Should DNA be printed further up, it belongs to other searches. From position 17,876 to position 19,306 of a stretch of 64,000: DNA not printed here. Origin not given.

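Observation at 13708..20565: Canonical-looking pqqD-pqqE without pqqA/B/C, transcriptionally fused to an unknown protein and four periplasmic haem/metal lipoproteins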

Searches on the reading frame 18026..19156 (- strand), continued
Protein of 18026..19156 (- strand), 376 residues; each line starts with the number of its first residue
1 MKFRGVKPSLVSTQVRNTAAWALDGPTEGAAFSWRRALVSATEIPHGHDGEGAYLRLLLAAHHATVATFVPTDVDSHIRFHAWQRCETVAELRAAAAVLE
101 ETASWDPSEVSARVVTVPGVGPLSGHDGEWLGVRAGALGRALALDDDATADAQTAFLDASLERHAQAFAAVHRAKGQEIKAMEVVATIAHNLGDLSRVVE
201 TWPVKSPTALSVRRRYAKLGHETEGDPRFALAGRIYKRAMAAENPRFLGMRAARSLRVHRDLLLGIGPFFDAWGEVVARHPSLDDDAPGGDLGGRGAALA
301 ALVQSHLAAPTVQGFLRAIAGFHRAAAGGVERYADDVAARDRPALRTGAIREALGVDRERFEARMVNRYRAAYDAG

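Call 27: find_encoding_contigs(protein=P0137, flank=10000, max_places=6)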
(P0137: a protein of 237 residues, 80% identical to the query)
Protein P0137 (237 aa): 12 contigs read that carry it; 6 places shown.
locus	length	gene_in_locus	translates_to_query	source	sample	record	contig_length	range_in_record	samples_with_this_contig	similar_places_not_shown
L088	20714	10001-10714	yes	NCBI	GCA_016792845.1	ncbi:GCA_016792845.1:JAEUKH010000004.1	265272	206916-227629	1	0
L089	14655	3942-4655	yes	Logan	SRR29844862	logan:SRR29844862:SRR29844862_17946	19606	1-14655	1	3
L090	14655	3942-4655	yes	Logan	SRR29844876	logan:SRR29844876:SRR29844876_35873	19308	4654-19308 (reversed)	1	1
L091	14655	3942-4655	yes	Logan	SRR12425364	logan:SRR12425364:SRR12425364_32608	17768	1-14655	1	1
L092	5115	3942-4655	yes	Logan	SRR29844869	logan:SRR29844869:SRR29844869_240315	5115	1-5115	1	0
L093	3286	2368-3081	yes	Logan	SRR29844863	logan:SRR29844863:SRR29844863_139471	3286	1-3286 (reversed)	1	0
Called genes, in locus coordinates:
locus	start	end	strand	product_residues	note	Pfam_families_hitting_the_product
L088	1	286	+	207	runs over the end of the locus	PF00574:CLP_protease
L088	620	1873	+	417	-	PF06689:zf-C4_ClpX, PF01078:Mg_chelatase (faint), PF05496:RuvB_N (weak), PF00004:AAA, PF07724:AAA_2, PF07728:AAA_5 (weak), PF10431:ClpB_D2-small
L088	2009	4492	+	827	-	PF02190:LON_substr_bdg, PF13401:AAA_22 (faint), PF00004:AAA, PF07728:AAA_5, PF13191:AAA_16 (weak), PF22667:Lon_lid, PF05362:Lon_C, PF13541:ChlI (weak), +1 more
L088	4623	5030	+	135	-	-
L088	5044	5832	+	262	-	-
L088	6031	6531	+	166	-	PF07963:N_methyl (faint)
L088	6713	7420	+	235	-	PF00588:SpoU_methylase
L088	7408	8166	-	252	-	PF00903:Glyoxalase, PF18029:Glyoxalase_6 (weak), PF22677:Ble-like_N (weak), PF18029:Glyoxalase_6 (weak)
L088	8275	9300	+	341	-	-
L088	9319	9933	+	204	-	-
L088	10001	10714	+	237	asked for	PF03070:TENA_THI-4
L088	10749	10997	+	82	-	PF05402:PqqD, PF16007:DUF4777 (weak)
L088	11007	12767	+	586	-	-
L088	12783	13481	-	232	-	-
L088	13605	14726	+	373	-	PF04055:Radical_SAM, PF13186:SPASM (weak)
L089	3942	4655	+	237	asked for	PF03070:TENA_THI-4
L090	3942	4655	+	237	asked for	PF03070:TENA_THI-4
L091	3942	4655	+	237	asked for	PF03070:TENA_THI-4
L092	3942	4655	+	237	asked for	PF03070:TENA_THI-4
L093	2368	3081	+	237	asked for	PF03070:TENA_THI-4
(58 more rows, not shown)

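Call 32: search_protein_families(library=pfam, proteins=[window:18026-19156:-], max_evalue=1)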
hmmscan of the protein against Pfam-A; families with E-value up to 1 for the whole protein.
window:18026-19156:- (376 aa): 0 families

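Call 34: search_solved_structures(query=A1, max_evalue=10)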
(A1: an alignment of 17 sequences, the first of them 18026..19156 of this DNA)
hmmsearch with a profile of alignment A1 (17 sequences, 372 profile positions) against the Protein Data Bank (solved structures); distinct sequences matched with E-value up to 10: 1.
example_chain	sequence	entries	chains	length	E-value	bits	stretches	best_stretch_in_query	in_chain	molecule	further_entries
5k9f_A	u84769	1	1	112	2.7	10.3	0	122-142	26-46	NIPSNAP domain protein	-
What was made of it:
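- Tried and rejected: A PDB profile search gave nothing (call 34).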

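Call 42: find_encoding_contigs(protein=P0002, flank=10000, max_places=5)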
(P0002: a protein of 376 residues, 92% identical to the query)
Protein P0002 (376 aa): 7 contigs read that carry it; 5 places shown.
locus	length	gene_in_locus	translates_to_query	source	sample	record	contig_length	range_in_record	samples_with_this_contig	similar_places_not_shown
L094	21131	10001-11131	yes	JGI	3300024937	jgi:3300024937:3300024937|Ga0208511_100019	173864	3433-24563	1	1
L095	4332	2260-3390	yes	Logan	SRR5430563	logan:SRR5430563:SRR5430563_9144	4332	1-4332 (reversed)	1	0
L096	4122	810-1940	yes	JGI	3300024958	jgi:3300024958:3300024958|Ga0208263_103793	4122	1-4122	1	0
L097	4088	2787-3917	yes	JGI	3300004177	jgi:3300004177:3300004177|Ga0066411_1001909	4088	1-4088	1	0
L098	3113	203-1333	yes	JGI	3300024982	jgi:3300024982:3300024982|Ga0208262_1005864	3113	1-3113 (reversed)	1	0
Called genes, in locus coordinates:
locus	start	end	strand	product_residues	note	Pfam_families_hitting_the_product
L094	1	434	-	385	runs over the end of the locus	PF04055:Radical_SAM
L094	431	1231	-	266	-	PF00027:cNMP_binding, PF13545:HTH_Crp_2, PF00325:Crp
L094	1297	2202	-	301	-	-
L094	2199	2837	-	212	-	PF02630:SCO1-SenC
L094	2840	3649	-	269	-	PF03781:FGE-sulfatase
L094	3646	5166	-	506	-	PF07731:Cu-oxidase_2 (faint), PF07732:Cu-oxidase_3, PF00034:Cytochrom_C, PF13442:Cytochrome_CBB3 (weak)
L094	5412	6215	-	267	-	PF00106:adh_short, PF13561:adh_short_C2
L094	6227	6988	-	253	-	-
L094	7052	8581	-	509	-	PF00672:HAMP, PF00512:HisKA (weak), PF02518:HATPase_c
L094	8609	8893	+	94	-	PF05402:PqqD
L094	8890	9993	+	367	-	PF04055:Radical_SAM, PF13353:Fer4_12 (weak), PF13186:SPASM (weak)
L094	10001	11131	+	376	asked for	-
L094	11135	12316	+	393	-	PF00034:Cytochrom_C (faint), PF13442:Cytochrome_CBB3 (faint), PF06537:DHOR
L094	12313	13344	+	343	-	PF09375:Peptidase_M75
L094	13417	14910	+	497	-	PF04185:Phosphoesterase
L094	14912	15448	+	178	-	-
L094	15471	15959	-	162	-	-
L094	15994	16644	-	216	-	-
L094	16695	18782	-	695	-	-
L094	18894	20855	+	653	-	PF11617:Cu-binding_MopE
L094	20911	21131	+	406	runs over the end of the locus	PF02771:Acyl-CoA_dh_N, PF02770:Acyl-CoA_dh_M, PF00441:Acyl-CoA_dh_1, PF08028:Acyl-CoA_dh_2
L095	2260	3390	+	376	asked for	-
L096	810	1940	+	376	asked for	-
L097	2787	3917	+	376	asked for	-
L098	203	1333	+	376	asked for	-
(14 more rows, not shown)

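Call 43: find_related_loci(query=L007:7903-8613:+, collection=metagenome_contigs, flank=6000)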
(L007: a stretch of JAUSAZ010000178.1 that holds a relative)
Query L007:7903-8613:+ (236 aa) in metagenome_contigs; peptide patterns used: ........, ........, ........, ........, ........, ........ (x = any residue, [..] = any of these).
600 stretches matched a pattern (row limit reached: there are more); 579 encode a relative of the query (tblastn E <= 1e-3); the best 80 are kept; 80 distinct loci.
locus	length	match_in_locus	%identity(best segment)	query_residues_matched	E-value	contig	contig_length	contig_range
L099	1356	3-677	87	12-236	2e-146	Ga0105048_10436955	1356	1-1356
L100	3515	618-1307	77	4-234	5e-122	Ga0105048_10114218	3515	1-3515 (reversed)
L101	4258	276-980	75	1-235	8e-119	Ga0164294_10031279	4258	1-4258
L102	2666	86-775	59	4-234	8e-92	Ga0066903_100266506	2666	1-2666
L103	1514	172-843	58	8-232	1e-90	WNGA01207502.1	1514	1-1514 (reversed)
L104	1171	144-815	57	7-229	4e-88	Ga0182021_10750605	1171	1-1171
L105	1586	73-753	55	1-228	4e-83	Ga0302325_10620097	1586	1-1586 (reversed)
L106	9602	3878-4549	55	5-229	5e-78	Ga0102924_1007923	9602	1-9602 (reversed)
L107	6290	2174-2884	52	14-229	3e-78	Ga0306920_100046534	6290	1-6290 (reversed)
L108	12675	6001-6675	54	4-229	9e-78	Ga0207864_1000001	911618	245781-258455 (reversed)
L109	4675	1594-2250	55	10-229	3e-77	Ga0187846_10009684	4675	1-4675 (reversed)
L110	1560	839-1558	52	12-230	7e-82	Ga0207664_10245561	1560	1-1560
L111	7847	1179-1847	53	6-229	3e-77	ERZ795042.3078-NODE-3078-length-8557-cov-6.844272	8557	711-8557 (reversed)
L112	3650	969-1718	51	2-230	2e-77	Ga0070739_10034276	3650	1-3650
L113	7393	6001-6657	54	10-229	4e-77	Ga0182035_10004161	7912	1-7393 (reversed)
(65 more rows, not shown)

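Call 47: find_encoding_contigs(protein=P0135, flank=8000, max_places=4)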
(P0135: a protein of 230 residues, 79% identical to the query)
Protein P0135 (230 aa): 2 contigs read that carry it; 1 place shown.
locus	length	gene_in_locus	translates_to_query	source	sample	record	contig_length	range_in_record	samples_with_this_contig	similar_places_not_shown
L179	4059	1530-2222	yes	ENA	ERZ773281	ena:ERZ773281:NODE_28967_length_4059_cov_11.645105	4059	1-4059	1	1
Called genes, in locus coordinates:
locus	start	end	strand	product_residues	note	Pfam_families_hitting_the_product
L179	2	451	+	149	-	?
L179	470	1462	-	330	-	PF00149:Metallophos, PF12850:Metallophos_2 (weak)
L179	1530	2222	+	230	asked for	PF03070:TENA_THI-4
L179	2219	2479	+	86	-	PF05402:PqqD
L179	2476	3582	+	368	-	PF04055:Radical_SAM, PF13186:SPASM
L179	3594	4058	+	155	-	?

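Call 48: find_encoding_contigs(protein=P0134, flank=8000, max_places=4)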
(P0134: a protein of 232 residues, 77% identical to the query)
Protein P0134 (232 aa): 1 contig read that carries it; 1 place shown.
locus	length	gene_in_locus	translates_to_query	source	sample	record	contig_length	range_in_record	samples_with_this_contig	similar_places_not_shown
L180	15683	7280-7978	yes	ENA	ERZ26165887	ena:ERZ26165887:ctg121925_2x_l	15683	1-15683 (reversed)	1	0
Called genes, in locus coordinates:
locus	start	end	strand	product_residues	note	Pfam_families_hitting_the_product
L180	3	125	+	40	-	?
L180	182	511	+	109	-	-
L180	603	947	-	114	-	-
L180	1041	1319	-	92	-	-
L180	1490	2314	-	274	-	PF00083:Sugar_tr, PF07690:MFS_1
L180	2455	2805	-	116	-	-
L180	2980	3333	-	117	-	PF02586:SRAP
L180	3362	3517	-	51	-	PF02586:SRAP (weak)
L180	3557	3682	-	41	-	-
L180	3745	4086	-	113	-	PF05872:HerA_C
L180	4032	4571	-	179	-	PF05872:HerA_C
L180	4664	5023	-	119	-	PF05872:HerA_C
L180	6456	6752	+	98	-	PF01594:AI-2E_transport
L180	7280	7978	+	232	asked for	PF03070:TENA_THI-4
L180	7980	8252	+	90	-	PF05402:PqqD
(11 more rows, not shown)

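Call 49: list_cluster_members(proteins=[P0121, P0122, P0123, P0124, P0126, P0127, P0128, P0130, P0131, P0132])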
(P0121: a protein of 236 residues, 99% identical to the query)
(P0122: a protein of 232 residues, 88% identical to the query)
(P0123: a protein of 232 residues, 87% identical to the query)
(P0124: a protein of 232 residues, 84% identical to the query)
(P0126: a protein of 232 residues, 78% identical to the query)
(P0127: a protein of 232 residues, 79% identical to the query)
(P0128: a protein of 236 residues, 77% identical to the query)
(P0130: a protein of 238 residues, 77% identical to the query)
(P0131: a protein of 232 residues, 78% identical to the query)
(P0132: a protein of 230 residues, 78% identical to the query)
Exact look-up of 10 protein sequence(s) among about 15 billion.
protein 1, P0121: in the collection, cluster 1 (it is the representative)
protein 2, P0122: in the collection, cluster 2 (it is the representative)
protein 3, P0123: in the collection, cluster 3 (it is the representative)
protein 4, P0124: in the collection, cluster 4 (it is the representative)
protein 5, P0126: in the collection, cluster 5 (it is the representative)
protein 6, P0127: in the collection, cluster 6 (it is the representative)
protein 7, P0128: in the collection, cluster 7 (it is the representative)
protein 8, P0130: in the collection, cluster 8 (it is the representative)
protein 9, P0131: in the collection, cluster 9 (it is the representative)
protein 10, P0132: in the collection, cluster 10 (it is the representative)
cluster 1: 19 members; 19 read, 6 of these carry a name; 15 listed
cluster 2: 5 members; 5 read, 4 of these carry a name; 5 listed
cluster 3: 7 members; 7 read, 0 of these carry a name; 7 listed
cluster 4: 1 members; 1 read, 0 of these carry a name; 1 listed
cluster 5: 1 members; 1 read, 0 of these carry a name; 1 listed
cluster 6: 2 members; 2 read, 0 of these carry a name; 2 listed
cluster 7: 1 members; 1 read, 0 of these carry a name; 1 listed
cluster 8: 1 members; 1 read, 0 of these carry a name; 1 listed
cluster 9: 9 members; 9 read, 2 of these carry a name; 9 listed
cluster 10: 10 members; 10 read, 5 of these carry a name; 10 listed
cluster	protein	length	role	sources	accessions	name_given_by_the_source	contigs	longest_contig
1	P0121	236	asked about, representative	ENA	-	-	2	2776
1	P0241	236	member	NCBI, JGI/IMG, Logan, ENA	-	pyrroloquinoline-quinone synthase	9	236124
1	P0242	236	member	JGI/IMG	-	pyrroloquinoline-quinone synthase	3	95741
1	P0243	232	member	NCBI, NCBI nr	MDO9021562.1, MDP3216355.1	MAG: pyrroloquinoline-quinone synthase PqqC [Deltaproteobacteria bacterium] | pyrroloquinoline-quinone synthase PqqC [Myxococcales bacterium]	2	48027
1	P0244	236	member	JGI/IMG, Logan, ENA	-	pyrroloquinoline-quinone synthase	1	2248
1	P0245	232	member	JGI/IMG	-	pyrroloquinoline-quinone synthase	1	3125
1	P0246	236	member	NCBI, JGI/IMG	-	pyrroloquinoline-quinone synthase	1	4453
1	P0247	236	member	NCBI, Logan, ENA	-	-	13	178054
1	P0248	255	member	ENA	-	-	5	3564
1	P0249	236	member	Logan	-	-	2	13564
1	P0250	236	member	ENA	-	-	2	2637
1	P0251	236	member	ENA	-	-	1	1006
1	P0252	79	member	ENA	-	-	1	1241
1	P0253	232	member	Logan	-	-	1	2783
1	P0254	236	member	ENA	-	-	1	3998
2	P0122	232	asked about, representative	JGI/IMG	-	pyrroloquinoline-quinone synthase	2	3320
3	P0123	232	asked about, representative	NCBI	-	-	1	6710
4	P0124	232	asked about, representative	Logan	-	-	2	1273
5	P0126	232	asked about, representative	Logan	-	-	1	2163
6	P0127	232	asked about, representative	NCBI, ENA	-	-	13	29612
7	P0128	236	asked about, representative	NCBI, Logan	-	-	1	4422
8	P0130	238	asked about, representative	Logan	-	-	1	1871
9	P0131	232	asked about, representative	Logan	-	-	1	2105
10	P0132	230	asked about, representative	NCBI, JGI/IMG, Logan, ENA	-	pyrroloquinoline-quinone synthase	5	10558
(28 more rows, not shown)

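Call 50: find_encoding_contigs(protein=P0247, flank=5000, max_places=10)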
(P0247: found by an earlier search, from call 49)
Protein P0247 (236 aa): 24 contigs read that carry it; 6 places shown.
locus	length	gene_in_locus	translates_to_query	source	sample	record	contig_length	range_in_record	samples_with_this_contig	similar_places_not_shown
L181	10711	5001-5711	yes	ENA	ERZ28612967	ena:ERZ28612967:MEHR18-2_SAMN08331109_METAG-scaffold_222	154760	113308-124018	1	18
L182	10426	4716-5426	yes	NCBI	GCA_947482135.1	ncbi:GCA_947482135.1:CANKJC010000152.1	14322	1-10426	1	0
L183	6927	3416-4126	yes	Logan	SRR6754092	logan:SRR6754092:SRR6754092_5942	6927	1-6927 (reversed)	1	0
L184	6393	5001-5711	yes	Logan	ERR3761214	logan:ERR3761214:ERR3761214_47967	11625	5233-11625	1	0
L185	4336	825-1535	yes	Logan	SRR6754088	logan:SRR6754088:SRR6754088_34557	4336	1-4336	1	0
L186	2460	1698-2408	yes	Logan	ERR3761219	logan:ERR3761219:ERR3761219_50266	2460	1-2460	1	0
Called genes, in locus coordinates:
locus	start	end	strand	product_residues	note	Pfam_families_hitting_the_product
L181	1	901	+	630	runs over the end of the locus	PF00773:RNB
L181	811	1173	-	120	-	-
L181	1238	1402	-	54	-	-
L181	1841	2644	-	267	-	PF00106:adh_short, PF13561:adh_short_C2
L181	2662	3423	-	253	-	-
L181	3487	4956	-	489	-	PF00672:HAMP, PF00512:HisKA, PF02518:HATPase_c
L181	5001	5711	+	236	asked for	PF03070:TENA_THI-4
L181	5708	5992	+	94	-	PF05402:PqqD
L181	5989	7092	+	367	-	PF04055:Radical_SAM, PF13353:Fer4_12, PF13186:SPASM (weak)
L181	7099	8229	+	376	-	-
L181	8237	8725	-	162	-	-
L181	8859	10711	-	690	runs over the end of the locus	-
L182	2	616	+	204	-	?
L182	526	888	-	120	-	-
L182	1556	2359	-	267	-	PF00106:adh_short, PF13561:adh_short_C2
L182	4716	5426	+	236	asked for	PF03070:TENA_THI-4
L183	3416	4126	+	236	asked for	PF03070:TENA_THI-4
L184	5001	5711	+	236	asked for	PF03070:TENA_THI-4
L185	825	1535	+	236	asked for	PF03070:TENA_THI-4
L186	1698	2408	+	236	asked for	PF03070:TENA_THI-4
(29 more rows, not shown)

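Call 60: search_protein_representatives(alignment_id=A1)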
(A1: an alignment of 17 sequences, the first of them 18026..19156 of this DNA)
Query: 17 sequences, 372 profile positions. Proteins with E-value up to 0.001 (for the whole library): 453; up to 1e-10: 342; up to 1e-30: 199. The best 150 are listed.
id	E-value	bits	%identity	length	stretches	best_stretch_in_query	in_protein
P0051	6.1e-149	512.7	-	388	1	3-368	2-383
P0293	1.4e-137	475.3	-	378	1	3-369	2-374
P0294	1.0e-135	469.2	-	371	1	4-371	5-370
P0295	4.2e-131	454.0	-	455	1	5-369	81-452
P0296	7.4e-131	453.2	-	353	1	5-364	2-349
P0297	9.8e-130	449.5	-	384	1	3-369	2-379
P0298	2.9e-129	448.0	-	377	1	5-368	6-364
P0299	6.2e-127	440.3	-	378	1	4-366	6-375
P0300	9.5e-127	439.7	-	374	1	4-363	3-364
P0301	3.1e-126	438.0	-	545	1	2-368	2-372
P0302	1.4e-124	432.6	-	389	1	3-370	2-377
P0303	6.2e-124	430.5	-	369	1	4-367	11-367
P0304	5.9e-123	427.2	-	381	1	3-368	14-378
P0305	4.6e-120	417.7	-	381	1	4-363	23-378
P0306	5.9e-110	384.4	-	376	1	4-368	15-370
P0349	1.1e-80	288.2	-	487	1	3-364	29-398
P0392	4.7e-69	249.9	-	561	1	48-369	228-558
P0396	6.3e-68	246.1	-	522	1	48-368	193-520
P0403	3.5e-65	237.1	-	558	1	48-369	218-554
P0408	4.4e-64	233.5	-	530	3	93-370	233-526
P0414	4.5e-62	226.9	-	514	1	11-307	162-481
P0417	8.0e-61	222.8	-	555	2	46-270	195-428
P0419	5.4e-59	216.7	-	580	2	77-293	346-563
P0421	1.7e-58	215.1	-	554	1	29-319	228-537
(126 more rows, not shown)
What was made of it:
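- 18026..19156 (-): ORF376, a conserved cytoplasmic protein of unknown function with an all-alpha fold that matches nothing known. It is the last gene of the ancestral pqqCDE-ORF376 unit. The family has 453 representatives (call 60).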
